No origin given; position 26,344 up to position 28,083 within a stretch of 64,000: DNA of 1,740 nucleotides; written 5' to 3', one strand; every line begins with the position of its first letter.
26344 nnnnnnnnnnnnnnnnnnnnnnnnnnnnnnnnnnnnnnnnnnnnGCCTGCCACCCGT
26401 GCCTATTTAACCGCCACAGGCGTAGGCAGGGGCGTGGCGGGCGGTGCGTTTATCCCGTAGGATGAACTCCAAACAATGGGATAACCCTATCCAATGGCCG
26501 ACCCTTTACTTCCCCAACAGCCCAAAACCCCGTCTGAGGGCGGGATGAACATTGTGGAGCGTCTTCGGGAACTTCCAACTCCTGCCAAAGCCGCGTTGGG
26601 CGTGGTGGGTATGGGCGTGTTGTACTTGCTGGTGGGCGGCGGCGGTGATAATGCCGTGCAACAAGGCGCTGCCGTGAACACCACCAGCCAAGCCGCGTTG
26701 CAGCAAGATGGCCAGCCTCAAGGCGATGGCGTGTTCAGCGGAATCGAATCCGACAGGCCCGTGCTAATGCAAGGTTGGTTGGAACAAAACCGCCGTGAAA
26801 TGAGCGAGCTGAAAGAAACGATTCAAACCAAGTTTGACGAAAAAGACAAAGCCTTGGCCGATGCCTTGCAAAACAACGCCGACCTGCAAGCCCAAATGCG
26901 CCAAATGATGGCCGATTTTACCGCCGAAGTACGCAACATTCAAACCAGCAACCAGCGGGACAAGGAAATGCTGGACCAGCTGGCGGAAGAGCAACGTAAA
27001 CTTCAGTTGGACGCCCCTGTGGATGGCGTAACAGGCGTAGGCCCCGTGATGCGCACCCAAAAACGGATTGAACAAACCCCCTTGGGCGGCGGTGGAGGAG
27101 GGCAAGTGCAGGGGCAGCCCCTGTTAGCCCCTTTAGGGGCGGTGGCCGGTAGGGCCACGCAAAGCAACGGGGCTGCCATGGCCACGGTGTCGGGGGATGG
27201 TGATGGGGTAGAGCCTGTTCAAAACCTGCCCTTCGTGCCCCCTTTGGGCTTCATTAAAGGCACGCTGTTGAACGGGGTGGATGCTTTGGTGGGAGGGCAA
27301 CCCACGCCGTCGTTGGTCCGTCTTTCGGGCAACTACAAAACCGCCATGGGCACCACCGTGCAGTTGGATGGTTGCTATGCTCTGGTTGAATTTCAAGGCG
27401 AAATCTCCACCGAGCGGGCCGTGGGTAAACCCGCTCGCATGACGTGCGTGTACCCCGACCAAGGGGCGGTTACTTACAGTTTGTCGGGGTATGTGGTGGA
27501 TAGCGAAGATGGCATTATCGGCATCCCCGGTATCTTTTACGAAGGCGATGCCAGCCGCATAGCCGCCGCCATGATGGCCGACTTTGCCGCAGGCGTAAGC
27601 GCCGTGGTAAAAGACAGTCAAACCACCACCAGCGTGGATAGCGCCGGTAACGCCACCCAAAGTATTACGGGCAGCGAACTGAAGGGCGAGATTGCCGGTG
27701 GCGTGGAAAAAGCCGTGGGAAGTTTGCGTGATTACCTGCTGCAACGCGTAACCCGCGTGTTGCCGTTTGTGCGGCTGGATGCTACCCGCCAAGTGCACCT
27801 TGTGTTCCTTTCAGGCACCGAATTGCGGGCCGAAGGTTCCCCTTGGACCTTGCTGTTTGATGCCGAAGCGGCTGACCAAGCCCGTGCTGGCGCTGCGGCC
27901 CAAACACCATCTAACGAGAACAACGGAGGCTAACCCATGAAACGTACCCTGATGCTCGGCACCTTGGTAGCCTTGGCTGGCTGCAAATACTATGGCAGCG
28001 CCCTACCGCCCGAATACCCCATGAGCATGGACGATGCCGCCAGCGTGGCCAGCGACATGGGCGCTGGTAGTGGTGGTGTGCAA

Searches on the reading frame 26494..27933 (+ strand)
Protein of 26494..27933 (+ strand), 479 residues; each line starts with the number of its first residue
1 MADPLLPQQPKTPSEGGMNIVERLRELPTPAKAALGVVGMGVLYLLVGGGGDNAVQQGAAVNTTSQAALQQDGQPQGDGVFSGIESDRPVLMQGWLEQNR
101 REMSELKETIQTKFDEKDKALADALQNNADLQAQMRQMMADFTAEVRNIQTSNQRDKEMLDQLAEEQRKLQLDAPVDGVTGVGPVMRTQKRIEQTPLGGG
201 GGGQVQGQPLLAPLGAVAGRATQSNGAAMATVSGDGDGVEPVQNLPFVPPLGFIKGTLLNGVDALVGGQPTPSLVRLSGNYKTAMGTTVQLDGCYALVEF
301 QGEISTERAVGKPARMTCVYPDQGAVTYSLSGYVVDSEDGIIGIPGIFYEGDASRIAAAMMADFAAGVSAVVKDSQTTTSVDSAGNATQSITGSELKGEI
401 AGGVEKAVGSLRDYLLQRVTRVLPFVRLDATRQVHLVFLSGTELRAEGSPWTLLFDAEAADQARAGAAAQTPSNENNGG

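Call 5: search_protein_families(library=pfam, proteins=[window:26494-27933:+], max_evalue=0.01)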
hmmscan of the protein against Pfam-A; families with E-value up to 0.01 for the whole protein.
window:26494-27933:+ (479 aa): 1 family
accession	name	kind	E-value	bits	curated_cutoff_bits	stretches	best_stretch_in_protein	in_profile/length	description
PF03743.19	TrbI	-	6.7e-13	49.3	35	1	252-443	6-187/188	Bacterial conjugation TrbI-like protein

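Call 90: search_solved_structures(query=window:26494-27930:+, max_evalue=0.01)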
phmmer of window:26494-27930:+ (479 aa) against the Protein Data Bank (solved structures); distinct sequences matched with E-value up to 0.01: 2.
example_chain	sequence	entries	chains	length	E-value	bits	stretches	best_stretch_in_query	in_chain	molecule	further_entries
7spb_E1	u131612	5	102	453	3.9e-16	62.2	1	109-446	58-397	TraB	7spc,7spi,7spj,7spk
7okn_A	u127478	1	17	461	4.1e-16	62.1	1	109-446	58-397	TraB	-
